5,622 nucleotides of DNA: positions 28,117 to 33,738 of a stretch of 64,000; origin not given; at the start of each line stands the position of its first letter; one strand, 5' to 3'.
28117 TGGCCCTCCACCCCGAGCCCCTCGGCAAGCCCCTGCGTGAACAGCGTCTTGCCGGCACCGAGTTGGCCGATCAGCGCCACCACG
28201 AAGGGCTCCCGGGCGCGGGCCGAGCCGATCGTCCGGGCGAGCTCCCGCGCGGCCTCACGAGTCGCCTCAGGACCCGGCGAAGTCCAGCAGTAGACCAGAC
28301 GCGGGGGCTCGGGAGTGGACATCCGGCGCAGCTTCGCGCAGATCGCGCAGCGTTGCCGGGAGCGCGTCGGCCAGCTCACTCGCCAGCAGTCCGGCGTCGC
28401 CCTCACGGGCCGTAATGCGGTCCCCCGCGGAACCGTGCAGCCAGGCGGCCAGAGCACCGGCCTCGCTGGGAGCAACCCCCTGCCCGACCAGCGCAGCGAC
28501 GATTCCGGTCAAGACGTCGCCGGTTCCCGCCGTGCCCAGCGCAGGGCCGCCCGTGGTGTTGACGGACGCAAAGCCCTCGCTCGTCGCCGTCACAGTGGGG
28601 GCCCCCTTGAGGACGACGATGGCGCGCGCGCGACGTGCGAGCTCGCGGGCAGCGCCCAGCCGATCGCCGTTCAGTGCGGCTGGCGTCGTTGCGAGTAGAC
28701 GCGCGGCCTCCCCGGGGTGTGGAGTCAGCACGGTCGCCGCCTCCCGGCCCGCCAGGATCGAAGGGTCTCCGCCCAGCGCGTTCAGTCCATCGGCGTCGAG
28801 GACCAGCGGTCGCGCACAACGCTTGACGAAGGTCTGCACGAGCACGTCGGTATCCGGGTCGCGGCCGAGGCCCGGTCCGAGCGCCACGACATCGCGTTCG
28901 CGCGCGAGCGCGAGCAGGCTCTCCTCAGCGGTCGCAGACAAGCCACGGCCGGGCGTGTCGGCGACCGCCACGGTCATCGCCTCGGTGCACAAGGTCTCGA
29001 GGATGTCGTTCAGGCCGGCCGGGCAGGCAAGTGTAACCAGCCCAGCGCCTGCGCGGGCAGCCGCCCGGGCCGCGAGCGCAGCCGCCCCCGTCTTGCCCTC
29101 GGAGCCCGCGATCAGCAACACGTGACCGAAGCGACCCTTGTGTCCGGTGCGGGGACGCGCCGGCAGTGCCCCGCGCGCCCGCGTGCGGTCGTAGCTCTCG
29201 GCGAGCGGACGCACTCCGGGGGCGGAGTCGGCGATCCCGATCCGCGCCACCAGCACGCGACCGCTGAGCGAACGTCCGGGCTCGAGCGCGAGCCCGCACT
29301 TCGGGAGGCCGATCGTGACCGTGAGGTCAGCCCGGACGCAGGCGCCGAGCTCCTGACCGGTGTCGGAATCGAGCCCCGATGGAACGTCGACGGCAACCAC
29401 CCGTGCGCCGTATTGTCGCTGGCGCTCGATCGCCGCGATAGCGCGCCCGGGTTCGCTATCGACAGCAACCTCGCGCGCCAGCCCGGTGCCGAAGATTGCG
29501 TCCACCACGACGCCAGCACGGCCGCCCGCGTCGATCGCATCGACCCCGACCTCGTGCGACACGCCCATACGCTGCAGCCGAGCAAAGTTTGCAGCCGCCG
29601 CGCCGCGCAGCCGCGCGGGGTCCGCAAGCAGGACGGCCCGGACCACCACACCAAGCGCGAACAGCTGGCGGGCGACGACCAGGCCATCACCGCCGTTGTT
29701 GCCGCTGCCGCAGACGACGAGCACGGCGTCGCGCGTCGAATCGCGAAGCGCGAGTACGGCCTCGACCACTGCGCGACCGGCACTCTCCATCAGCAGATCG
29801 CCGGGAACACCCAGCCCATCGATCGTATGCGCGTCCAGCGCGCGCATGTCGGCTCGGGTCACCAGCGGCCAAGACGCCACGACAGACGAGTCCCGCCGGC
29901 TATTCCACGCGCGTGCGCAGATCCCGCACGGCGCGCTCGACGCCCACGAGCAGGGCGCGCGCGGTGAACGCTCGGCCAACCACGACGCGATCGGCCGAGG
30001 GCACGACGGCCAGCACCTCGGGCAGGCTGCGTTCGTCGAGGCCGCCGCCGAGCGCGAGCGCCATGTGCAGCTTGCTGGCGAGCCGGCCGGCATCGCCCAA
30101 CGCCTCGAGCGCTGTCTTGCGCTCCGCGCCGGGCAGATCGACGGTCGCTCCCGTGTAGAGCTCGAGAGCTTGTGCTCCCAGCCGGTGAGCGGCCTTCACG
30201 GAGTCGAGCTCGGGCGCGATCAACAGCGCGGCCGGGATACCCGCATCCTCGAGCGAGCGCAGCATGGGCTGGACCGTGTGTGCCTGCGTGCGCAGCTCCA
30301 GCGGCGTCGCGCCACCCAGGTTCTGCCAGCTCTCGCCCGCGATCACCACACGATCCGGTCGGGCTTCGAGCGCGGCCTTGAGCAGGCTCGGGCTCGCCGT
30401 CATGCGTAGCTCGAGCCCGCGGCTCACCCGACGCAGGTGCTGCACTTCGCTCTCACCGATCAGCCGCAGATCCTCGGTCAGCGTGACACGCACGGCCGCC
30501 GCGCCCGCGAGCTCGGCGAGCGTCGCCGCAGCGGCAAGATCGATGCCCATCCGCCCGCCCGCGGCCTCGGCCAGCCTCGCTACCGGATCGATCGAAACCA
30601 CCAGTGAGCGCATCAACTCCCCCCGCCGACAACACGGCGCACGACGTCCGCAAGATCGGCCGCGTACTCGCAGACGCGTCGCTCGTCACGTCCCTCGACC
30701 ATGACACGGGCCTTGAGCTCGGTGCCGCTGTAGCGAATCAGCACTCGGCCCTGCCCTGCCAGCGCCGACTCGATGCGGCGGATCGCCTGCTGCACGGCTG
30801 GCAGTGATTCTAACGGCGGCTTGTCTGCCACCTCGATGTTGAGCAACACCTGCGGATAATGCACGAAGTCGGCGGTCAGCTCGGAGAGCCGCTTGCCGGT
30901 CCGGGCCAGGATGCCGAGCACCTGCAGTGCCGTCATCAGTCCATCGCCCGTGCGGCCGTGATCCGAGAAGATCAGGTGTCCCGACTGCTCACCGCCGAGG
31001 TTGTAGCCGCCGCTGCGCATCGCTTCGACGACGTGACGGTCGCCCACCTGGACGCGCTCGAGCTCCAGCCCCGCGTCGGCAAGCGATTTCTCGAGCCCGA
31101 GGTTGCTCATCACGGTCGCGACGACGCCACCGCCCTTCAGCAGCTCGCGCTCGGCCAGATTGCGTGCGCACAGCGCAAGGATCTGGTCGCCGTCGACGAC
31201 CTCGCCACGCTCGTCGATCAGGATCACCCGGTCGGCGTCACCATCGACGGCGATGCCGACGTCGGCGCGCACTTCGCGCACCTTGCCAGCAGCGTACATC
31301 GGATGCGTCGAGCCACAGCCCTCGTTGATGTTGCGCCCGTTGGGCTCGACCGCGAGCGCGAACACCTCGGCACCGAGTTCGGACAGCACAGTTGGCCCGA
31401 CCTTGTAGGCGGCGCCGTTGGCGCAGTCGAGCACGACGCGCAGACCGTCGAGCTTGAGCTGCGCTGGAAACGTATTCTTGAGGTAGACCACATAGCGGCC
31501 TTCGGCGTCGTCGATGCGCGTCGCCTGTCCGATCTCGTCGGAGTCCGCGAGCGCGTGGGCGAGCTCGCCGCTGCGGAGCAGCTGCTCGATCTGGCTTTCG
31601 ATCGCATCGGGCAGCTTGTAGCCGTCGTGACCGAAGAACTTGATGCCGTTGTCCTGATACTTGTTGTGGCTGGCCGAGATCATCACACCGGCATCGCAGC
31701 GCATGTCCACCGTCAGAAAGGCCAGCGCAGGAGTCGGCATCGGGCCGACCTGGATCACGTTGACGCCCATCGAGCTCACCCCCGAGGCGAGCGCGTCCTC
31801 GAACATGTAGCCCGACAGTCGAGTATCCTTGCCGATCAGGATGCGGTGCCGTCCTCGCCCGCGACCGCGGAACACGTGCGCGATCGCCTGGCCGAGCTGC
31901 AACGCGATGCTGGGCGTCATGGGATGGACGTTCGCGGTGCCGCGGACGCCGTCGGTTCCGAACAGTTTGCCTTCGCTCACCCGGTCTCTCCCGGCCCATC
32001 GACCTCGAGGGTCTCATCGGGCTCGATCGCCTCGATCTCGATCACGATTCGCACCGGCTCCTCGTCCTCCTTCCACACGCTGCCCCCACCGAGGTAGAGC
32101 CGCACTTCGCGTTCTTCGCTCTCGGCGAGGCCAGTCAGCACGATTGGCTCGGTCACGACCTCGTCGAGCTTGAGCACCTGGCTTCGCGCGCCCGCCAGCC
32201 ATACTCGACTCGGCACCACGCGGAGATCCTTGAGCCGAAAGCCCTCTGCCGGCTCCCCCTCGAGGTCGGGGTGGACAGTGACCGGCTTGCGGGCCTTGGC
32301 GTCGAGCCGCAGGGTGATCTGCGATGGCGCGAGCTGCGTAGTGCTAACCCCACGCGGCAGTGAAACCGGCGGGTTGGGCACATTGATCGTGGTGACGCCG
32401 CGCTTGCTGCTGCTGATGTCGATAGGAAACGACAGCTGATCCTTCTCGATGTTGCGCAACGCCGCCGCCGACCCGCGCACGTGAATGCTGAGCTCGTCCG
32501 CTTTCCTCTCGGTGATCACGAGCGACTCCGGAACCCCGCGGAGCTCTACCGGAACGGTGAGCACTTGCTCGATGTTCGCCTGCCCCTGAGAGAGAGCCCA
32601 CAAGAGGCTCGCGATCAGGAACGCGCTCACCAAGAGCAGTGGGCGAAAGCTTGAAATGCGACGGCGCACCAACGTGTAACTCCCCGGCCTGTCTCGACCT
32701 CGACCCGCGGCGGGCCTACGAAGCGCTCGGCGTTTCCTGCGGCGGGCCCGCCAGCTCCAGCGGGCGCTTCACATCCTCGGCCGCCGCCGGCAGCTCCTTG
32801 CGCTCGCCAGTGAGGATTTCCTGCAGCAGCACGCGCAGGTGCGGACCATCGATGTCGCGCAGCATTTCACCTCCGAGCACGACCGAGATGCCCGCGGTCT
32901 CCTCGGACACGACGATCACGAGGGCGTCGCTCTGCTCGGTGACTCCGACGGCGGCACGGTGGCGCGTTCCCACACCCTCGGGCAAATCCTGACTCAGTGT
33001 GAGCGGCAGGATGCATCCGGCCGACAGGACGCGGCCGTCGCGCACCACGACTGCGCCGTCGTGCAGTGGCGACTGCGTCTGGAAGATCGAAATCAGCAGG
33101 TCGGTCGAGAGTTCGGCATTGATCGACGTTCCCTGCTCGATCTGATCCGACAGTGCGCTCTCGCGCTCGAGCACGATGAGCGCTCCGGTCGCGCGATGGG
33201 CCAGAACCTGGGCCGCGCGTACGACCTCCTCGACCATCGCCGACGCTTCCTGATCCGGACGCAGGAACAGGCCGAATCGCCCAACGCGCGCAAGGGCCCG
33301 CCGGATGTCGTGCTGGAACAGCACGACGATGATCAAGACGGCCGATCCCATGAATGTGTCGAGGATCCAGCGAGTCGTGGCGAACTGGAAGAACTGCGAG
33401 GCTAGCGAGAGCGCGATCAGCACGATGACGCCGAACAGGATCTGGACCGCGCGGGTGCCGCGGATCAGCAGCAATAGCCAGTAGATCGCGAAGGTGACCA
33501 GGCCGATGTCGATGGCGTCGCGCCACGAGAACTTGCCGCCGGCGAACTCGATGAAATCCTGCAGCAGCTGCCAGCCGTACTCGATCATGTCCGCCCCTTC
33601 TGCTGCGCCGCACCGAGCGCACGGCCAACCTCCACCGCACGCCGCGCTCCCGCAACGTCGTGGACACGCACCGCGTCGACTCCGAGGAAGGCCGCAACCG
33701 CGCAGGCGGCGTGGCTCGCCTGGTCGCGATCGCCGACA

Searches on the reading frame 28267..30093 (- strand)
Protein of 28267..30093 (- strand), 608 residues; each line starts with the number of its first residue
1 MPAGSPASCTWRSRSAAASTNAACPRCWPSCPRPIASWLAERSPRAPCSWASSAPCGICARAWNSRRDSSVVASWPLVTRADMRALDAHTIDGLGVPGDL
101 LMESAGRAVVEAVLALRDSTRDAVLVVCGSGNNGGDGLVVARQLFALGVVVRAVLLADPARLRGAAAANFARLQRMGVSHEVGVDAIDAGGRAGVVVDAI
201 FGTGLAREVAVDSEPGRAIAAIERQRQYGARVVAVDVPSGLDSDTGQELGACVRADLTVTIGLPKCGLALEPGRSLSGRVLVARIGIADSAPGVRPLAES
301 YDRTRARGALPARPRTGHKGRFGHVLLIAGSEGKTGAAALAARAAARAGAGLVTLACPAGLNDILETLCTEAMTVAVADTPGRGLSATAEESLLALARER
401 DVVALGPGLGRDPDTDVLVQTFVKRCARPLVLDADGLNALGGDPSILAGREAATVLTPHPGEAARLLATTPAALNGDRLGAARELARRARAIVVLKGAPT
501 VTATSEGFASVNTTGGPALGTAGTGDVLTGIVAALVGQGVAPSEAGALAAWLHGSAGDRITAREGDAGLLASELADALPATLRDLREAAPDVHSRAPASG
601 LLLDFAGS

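Call 31: search_protein_families(library=pfam, proteins=[window:28267-30093:-], max_evalue=0.0001)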
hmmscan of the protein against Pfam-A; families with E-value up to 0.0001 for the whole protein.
window:28267-30093:- (608 aa): 2 families
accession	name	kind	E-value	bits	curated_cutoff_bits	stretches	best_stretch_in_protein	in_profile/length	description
PF01256.23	Carb_kinase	-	9.1e-57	192.7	27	1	325-579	1-241/242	NAD(P)H-hydrate dehydratase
PF03853.21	YjeF_N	-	4e-40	138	24.9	1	100-267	3-169/169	YjeF-related protein N-terminus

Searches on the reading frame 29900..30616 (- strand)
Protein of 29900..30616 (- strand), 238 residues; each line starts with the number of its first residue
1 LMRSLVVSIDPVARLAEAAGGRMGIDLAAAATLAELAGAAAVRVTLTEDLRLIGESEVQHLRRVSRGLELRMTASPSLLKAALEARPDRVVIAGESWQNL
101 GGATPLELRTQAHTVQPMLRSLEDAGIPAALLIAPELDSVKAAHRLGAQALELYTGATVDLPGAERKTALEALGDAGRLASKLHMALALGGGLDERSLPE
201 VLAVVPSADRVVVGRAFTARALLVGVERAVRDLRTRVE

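Call 31: search_protein_families(library=pfam, proteins=[window:29900-30616:-], max_evalue=0.0001)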
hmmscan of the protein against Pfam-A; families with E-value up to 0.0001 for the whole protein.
window:29900-30616:- (238 aa): 1 family
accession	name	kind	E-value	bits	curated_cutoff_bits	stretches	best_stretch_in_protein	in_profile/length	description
PF03740.19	PdxJ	-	6.7e-40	137.1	24.5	1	5-235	2-232/234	Pyridoxal phosphate biosynthesis protein PdxJ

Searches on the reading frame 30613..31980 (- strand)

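Call 32: search_protein_families(library=pfam, proteins=[window:30613-31980:-], max_evalue=0.0001)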
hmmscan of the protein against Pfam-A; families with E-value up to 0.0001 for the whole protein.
window:30613-31980:- (455 aa): 4 families
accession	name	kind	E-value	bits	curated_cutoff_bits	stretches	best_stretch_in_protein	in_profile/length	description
PF02878.22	PGM_PMM_I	-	2.4e-47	160.5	22.5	1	5-139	2-135/138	Phosphoglucomutase/phosphomannomutase, alpha/beta/alpha domain I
PF02880.22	PGM_PMM_III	-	3.2e-39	134.1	20.7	1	263-372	1-111/115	Phosphoglucomutase/phosphomannomutase, alpha/beta/alpha domain III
PF00408.26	PGM_PMM_IV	-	2.4e-16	60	23.1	1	379-445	1-67/68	Phosphoglucomutase/phosphomannomutase, C-terminal domain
PF02879.22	PGM_PMM_II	-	4.8e-16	59.6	29.3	1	163-259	3-103/103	Phosphoglucomutase/phosphomannomutase, alpha/beta/alpha domain II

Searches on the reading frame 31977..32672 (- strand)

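Call 32: search_protein_families(library=pfam, proteins=[window:31977-32672:-], max_evalue=0.0001)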
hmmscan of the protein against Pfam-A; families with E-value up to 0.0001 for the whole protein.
window:31977-32672:- (231 aa): 1 family
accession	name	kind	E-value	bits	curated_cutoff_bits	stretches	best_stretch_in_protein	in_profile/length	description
PF07949.17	YbbR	-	3.9e-18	66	22.3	2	131-206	1-74/81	YbbR-like protein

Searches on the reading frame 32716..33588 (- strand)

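Call 32: search_protein_families(library=pfam, proteins=[window:32716-33588:-], max_evalue=0.0001)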
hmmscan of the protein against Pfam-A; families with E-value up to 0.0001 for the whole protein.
window:32716-33588:- (290 aa): 2 families
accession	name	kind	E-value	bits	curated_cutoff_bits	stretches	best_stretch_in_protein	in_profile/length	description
PF02457.21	DAC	-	2.2e-41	140.6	27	1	124-241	2-118/119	DisA bacterial checkpoint controller nucleotide-binding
PF19293.4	CdaA_N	-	1.7e-11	44.5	23.8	1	19-95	4-81/81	CdaA N-terminal transmembrane domain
